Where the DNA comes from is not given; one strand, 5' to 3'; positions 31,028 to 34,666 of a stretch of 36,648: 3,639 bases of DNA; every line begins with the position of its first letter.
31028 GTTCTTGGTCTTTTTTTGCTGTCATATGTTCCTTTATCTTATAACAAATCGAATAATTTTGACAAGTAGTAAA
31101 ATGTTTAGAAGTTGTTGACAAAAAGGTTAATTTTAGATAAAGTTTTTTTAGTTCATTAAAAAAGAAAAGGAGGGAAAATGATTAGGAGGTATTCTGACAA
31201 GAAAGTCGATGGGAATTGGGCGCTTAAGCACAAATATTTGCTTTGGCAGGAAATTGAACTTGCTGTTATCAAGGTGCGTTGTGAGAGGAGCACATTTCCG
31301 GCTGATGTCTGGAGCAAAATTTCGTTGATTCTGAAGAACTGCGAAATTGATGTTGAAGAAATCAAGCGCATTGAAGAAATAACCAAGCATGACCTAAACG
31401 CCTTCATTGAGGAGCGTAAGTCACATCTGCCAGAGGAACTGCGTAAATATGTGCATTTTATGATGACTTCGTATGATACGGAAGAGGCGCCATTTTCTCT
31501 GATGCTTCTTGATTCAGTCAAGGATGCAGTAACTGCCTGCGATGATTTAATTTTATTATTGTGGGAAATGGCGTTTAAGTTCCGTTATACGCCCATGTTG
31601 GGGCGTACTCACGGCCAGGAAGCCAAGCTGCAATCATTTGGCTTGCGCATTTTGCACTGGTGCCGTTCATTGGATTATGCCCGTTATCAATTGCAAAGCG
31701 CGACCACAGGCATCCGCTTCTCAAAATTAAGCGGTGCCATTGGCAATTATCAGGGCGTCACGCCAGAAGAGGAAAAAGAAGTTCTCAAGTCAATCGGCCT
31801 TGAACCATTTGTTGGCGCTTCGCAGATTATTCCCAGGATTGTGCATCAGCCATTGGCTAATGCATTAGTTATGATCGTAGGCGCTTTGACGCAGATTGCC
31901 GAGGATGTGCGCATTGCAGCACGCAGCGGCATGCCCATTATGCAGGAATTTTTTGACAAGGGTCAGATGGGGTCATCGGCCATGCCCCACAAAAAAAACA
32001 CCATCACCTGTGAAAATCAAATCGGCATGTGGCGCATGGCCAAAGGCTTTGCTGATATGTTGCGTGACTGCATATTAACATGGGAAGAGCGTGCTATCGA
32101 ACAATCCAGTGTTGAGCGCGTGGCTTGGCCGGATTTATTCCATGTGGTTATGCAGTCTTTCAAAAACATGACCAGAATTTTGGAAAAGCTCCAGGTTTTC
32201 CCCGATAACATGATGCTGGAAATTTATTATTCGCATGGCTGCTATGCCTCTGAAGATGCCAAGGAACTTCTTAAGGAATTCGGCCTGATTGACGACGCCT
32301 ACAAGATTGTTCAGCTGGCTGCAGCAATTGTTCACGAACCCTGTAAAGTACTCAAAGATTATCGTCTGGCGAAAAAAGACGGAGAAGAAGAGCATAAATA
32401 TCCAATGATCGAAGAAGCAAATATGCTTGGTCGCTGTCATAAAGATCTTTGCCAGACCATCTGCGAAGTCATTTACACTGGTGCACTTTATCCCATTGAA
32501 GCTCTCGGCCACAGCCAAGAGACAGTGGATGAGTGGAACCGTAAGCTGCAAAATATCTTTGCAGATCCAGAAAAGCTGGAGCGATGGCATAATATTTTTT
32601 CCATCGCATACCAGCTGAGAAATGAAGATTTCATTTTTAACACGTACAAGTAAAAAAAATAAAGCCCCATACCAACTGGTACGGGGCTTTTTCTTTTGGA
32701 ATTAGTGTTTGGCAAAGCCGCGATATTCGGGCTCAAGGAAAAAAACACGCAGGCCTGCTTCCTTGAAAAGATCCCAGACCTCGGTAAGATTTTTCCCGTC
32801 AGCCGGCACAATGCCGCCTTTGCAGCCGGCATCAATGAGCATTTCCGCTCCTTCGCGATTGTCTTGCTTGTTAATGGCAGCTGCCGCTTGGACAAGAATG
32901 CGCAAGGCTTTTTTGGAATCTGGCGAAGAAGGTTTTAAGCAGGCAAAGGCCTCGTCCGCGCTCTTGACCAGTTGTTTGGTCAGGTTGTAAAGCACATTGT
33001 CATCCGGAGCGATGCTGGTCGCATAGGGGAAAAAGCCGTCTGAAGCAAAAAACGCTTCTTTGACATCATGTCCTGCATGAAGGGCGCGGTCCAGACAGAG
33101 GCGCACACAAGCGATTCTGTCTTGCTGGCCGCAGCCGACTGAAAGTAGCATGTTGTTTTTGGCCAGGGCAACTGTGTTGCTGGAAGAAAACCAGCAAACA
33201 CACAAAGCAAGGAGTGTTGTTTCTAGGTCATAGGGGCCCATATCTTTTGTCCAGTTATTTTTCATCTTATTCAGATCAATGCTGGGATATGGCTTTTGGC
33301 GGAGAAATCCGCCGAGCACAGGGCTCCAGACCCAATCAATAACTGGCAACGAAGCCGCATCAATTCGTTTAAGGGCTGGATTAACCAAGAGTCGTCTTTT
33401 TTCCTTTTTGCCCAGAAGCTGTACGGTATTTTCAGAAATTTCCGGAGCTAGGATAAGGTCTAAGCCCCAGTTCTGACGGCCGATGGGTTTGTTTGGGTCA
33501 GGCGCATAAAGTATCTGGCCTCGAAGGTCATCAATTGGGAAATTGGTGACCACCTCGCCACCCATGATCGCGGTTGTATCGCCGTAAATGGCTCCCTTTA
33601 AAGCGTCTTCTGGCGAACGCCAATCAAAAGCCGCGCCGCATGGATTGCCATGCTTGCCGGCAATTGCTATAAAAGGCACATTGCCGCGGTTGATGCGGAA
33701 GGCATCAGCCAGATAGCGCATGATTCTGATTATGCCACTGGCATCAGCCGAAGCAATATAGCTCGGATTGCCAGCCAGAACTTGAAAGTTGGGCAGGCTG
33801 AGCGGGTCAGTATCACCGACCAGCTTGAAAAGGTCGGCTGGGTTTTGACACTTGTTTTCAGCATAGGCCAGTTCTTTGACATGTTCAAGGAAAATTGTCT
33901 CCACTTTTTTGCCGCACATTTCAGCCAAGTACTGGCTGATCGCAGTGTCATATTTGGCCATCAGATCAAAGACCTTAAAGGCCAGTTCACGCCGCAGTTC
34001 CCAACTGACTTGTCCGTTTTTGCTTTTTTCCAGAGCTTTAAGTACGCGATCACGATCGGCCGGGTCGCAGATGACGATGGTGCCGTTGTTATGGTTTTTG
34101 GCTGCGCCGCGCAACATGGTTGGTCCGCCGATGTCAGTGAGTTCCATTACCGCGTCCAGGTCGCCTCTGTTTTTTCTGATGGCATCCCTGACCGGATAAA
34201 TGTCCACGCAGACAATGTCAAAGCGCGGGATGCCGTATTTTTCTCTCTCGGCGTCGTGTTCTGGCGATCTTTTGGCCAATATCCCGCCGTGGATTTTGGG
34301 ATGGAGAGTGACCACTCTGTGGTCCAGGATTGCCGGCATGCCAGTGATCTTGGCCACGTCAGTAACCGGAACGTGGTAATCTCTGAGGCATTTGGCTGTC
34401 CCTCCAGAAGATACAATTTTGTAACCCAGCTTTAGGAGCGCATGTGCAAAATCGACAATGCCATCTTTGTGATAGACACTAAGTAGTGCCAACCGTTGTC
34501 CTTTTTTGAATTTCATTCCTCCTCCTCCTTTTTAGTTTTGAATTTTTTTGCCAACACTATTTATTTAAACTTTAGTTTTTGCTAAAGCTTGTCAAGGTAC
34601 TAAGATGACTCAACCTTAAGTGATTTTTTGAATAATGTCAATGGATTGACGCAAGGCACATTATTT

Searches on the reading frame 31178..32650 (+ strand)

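Call 26: search_protein_families(library=pfam, proteins=[window:31178-32650:+], max_evalue=0.001)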
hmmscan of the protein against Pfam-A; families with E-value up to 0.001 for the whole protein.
window:31178-32650:+ (491 aa): 1 family
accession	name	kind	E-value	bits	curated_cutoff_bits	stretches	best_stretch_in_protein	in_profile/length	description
PF00206.25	Lyase_1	-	1.1e-30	107.5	27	1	59-284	69-306/312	Lyase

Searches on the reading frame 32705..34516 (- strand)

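Call 26: search_protein_families(library=pfam, proteins=[window:32705-34516:-], max_evalue=0.001)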
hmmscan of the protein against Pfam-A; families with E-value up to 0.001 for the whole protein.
window:32705-34516:- (604 aa): 2 families
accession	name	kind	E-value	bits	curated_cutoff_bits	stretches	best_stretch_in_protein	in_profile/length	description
PF01808.24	AICARFT_IMPCHas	-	2.3e-46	159.1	25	1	138-476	1-310/311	AICARFT/IMPCHase bienzyme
PF02142.27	MGS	-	9.4e-12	45.4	24.1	1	19-133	1-94/94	MGS-like domain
